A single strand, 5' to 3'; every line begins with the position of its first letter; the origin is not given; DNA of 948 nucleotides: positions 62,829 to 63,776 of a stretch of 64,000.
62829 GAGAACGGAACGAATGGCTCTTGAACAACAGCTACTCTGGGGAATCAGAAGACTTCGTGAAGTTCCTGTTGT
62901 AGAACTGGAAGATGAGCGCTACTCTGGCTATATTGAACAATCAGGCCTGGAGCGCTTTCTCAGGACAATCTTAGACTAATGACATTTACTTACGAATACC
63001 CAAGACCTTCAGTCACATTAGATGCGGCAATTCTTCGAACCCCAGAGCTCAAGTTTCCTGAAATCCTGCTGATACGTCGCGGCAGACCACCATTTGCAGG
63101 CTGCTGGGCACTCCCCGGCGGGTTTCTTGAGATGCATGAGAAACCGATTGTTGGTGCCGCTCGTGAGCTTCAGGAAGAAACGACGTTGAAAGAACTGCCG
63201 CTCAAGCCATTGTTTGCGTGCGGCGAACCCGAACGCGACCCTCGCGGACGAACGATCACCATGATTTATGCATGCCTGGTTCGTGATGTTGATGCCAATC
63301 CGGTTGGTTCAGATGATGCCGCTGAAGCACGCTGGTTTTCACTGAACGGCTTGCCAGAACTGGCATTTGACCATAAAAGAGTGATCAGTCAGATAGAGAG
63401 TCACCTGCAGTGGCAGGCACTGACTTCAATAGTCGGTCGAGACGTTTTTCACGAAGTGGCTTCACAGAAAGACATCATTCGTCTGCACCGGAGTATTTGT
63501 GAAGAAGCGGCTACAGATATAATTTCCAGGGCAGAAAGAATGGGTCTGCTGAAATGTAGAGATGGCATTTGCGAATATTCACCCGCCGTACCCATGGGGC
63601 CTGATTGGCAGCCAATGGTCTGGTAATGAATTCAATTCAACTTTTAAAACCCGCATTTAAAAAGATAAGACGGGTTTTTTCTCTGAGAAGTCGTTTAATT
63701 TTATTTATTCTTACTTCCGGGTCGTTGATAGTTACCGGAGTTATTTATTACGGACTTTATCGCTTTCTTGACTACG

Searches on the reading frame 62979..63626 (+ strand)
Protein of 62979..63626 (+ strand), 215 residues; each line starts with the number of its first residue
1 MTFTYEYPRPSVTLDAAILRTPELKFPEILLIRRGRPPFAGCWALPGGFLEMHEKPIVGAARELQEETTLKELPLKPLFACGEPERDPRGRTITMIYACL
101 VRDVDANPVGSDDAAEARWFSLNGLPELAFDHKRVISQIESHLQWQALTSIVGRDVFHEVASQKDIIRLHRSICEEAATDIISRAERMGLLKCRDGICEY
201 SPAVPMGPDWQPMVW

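Call 36: search_protein_families(library=pfam, proteins=[window:62979-63626:+], max_evalue=0.00001)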
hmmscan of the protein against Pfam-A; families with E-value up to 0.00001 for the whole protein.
window:62979-63626:+ (215 aa): 1 family
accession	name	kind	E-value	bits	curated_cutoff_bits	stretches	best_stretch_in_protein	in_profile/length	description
PF00293.34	NUDIX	-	6.1e-18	65.6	21.1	1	25-136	16-131/134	NUDIX domain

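Call 74: find_encoding_contigs(protein=window:62979-63626:+, flank=10000, max_places=1)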
Protein window:62979-63626:+ (215 aa): 4 contigs read that carry it; 1 place shown.
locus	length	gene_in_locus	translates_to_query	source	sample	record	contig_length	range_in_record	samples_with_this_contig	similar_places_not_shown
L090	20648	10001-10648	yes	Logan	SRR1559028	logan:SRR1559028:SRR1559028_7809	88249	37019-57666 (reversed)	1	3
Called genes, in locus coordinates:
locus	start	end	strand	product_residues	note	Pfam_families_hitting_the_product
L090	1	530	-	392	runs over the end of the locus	PF16697:Yop-YscD_cpl (weak), PF00498:FHA, PF10609:ParA (weak), PF09140:MipZ (weak), PF13614:AAA_31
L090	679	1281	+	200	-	-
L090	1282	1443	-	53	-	-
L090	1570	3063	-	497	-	PF00089:Trypsin, PF13365:Trypsin_2, PF13180:PDZ_2, PF14685:PDZ_Tricorn (faint), PF17820:PDZ_6, PF00595:PDZ, PF13180:PDZ_2, PF17820:PDZ_6, +1 more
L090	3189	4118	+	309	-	PF01073:3Beta_HSD, PF01370:Epimerase, PF02719:Polysacc_synt_2 (faint), PF04321:RmlD_sub_bind, PF07993:NAD_binding_4 (faint), PF16363:GDP_Man_Dehyd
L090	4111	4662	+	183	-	PF00156:Pribosyltran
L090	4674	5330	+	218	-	PF00753:Lactamase_B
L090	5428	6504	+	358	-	PF00871:Acetate_kinase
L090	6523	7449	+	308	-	PF01515:PTA_PTB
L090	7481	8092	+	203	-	PF10114:PocR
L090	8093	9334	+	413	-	PF07969:Amidohydro_3, PF01979:Amidohydro_1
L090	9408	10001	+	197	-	PF01323:DSBA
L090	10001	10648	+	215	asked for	PF00293:NUDIX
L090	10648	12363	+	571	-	PF16949:ABC_tran_2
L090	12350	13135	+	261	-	PF00005:ABC_tran, PF13304:AAA_21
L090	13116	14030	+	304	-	PF00892:EamA, PF03151:TPT (weak), PF00892:EamA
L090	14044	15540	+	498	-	PF04542:Sigma70_r2, PF04539:Sigma70_r3, PF04545:Sigma70_r4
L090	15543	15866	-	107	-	PF00015:MCPsignal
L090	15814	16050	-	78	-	-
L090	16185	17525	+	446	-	PF03068:PAD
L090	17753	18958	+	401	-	PF00871:Acetate_kinase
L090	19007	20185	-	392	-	PF03781:FGE-sulfatase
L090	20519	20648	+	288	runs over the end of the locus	PF04055:Radical_SAM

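Call 76: find_homologous_proteins(query=L090:15543-15866:-, max_evalue=0.00001)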
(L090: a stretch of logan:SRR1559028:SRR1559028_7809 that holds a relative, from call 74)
Query L090:15543-15866:- (107 aa): 3 proteins with E <= 0.00001 among 11 candidates.
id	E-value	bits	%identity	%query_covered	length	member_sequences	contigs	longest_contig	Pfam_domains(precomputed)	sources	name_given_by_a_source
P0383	3.5e-58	211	100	100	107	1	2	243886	PF00015.27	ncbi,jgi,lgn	-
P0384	2.8e-15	74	49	80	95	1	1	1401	PF00015.27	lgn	-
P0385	6.6e-10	57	57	59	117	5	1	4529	-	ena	-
